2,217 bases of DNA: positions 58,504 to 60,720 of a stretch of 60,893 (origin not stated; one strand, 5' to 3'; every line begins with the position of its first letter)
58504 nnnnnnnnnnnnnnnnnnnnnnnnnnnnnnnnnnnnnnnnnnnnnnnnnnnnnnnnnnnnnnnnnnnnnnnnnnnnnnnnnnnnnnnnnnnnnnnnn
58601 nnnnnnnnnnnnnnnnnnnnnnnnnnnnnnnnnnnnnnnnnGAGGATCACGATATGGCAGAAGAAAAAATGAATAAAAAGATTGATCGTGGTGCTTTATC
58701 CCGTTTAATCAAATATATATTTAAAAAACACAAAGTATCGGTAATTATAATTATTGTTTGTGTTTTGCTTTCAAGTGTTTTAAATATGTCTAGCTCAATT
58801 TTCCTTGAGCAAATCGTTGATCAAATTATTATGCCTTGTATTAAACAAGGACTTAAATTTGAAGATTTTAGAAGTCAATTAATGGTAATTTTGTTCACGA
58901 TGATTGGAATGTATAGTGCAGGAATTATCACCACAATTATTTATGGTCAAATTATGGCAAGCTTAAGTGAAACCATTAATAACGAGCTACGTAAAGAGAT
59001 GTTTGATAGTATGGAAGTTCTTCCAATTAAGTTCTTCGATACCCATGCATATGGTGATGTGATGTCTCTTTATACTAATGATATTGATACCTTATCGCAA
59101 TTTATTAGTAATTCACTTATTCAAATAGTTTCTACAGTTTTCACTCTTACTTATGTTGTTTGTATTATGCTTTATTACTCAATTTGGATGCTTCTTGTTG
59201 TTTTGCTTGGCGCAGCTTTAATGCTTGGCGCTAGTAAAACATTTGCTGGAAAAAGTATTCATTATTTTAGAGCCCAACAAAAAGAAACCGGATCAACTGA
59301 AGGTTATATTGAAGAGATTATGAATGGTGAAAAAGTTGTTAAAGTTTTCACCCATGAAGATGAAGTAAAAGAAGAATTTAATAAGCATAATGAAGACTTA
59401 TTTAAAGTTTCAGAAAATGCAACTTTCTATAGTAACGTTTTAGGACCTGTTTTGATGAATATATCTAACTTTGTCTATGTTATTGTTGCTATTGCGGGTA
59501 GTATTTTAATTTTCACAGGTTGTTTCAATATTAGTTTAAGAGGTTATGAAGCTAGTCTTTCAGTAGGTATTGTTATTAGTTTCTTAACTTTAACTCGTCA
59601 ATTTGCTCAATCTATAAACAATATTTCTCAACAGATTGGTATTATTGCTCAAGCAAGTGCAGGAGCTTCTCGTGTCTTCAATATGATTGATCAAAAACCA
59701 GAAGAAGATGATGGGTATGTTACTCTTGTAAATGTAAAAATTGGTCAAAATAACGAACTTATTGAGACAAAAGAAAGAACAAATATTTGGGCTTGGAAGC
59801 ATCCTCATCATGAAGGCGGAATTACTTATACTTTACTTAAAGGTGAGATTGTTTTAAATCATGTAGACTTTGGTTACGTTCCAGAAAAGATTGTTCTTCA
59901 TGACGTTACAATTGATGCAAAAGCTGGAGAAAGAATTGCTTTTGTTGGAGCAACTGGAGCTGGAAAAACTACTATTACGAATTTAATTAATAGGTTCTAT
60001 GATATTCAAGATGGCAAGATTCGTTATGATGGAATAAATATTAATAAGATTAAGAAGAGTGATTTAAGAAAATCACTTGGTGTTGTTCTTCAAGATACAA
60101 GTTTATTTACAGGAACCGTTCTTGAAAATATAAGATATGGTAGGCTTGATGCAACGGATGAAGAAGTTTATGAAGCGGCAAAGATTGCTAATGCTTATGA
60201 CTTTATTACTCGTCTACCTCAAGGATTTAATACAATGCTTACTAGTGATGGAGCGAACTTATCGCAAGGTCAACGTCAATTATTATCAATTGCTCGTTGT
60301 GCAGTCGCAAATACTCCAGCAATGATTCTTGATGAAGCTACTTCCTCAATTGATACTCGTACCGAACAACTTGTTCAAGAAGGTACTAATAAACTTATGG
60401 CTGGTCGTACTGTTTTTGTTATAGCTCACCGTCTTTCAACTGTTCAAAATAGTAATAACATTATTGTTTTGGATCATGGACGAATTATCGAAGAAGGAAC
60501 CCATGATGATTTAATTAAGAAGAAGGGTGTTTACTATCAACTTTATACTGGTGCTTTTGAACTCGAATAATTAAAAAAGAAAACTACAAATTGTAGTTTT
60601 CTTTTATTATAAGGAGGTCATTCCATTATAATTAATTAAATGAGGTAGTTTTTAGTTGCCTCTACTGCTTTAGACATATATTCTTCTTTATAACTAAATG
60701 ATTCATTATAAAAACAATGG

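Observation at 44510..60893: Candidate undescribed pathway: import, de-acylation, phosphorolysis and aglycone export of plant glycosides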

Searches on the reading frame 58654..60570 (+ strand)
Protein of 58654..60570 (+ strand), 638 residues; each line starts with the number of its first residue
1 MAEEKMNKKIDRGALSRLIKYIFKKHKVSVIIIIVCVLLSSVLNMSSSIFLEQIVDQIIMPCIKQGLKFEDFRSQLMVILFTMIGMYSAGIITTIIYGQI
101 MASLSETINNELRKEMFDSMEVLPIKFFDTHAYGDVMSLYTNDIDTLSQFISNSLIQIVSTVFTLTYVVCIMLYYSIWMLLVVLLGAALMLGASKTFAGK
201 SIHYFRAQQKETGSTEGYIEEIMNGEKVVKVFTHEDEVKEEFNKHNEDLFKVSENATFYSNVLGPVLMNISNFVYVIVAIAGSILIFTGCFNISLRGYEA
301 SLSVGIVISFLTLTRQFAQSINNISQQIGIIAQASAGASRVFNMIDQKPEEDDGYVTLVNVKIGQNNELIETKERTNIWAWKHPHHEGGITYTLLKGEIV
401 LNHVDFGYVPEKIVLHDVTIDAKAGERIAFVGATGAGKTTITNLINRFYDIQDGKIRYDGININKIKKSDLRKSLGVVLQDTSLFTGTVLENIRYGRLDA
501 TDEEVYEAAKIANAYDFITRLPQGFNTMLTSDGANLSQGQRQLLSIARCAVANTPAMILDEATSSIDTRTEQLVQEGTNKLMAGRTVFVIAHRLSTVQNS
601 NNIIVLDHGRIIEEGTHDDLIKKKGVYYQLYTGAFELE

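Call 4: search_protein_families(library=pfam, proteins=[window:58654-60570:+])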
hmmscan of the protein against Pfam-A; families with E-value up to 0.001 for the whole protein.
window:58654-60570:+ (638 aa): 3 families
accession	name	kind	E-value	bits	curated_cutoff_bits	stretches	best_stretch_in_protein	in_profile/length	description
PF00664.28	ABC_membrane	-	2.2e-42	146.1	28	1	30-319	1-272/274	ABC transporter transmembrane region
PF00005.33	ABC_tran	-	3.7e-29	102.5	25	1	415-564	1-137/137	ABC transporter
PF02463.25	SMC_N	-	1.8e-05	24.7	40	1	210-605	70-210/220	RecF/RecN/SMC N terminal domain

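Call 52: search_solved_structures(query=window:58654-60570:+, max_evalue=1e-40)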
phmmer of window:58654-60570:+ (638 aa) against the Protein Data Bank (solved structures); distinct sequences matched with E-value up to 1e-40: 219 (the best 60 are shown).
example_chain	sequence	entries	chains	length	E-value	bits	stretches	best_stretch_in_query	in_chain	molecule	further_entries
36cg_U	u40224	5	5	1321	4.9e-130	438.2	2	387-632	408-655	Bile salt export pump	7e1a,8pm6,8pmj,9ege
7dv5_U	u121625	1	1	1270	9.6e-130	437.3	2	387-632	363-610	Bile salt export pump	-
8pmd_A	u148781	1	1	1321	1.3e-129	436.9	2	387-632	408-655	Bile salt export pump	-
9n1y_A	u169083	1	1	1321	2.6e-129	435.8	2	387-632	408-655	Bile salt export pump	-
8sa0_A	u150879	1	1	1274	1.2e-126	427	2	394-632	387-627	ATP-dependent translocase ABCB1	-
8gmg_A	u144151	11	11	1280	1.5e-126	426.7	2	394-632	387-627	ATP-dependent translocase ABCB1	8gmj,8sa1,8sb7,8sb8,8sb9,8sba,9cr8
6qex_A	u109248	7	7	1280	1.7e-126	426.5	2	394-632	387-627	Multidrug resistance protein 1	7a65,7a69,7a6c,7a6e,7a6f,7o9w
9ody_A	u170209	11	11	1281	3e-126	425.7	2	387-631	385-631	ATP-binding cassette, sub-family B (MDR/TAP), member 4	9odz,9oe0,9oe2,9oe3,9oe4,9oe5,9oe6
9oe1_A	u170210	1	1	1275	3.5e-126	425.5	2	387-631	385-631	ATP-binding cassette, sub-family B (MDR/TAP), member 4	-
8y6h_A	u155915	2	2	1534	4.1e-126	425.3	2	394-632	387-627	ATP-dependent translocase ABCB1,mNeonGreen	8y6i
9nfi_A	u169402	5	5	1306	6.2e-126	424.7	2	387-632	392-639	Permeability Glycoprotein (P-gp)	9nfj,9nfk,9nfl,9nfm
6c0v_A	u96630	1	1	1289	1e-125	423.9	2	394-632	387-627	Multidrug resistance protein 1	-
6ujr_A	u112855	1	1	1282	1.7e-125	423.3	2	395-631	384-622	ATP-dependent translocase ABCB1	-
6ujt_A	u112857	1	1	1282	2.1e-125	422.9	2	395-631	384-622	ATP-dependent translocase ABCB1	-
6ujw_A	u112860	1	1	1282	2.4e-125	422.8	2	395-631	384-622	ATP-dependent translocase ABCB1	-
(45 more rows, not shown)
